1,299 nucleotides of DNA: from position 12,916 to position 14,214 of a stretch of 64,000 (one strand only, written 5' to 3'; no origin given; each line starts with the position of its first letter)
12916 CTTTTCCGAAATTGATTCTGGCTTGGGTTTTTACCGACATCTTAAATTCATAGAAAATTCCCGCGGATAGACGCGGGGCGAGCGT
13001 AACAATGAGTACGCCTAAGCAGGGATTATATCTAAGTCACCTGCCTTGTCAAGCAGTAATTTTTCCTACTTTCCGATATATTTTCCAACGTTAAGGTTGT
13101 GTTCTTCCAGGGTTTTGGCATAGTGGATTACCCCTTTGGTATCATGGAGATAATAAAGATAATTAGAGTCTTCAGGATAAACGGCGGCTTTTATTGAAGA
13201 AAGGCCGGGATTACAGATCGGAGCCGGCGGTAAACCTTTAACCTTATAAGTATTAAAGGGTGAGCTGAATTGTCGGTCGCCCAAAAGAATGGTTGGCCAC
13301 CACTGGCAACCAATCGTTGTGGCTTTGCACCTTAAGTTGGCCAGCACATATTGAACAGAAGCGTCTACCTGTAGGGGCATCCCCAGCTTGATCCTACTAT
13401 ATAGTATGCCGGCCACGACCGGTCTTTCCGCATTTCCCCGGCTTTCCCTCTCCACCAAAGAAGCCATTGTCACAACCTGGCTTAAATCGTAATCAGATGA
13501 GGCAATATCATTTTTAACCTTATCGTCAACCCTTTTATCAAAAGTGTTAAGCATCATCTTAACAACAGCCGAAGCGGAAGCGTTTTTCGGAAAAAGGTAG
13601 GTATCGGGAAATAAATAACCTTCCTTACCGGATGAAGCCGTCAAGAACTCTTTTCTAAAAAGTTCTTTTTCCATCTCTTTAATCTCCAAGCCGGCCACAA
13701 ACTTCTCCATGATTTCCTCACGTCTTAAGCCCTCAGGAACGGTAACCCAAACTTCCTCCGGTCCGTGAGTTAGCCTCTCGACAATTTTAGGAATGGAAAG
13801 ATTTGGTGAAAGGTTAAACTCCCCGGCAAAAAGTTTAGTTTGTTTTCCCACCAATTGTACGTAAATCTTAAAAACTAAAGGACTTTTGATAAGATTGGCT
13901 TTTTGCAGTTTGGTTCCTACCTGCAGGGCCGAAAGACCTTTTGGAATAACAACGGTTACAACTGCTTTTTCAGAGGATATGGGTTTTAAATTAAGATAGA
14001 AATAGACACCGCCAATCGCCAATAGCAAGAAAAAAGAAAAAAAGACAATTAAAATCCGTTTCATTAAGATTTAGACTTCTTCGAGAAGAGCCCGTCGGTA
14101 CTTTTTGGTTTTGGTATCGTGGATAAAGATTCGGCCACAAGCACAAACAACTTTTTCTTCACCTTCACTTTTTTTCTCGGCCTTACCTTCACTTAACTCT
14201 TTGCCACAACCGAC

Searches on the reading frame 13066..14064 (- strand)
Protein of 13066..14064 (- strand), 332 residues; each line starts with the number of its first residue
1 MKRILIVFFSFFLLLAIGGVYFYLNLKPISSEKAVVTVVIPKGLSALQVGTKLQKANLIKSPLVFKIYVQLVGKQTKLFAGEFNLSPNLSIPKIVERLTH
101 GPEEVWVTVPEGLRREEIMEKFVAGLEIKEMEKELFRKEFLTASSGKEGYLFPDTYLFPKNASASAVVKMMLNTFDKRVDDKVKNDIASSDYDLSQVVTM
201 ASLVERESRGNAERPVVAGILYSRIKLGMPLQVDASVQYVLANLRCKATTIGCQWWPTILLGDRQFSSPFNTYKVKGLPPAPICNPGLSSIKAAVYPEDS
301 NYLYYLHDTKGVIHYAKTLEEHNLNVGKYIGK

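Call 53: search_protein_families(library=pfam, proteins=[window:13066-14064:-], max_evalue=0.0001)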
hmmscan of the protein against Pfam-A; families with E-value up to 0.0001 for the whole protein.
window:13066-14064:- (332 aa): 1 family
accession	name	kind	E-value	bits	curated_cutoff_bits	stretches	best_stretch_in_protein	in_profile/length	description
PF02618.21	YceG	-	3.7e-78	263.2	32.4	1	38-327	1-274/275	YceG-like family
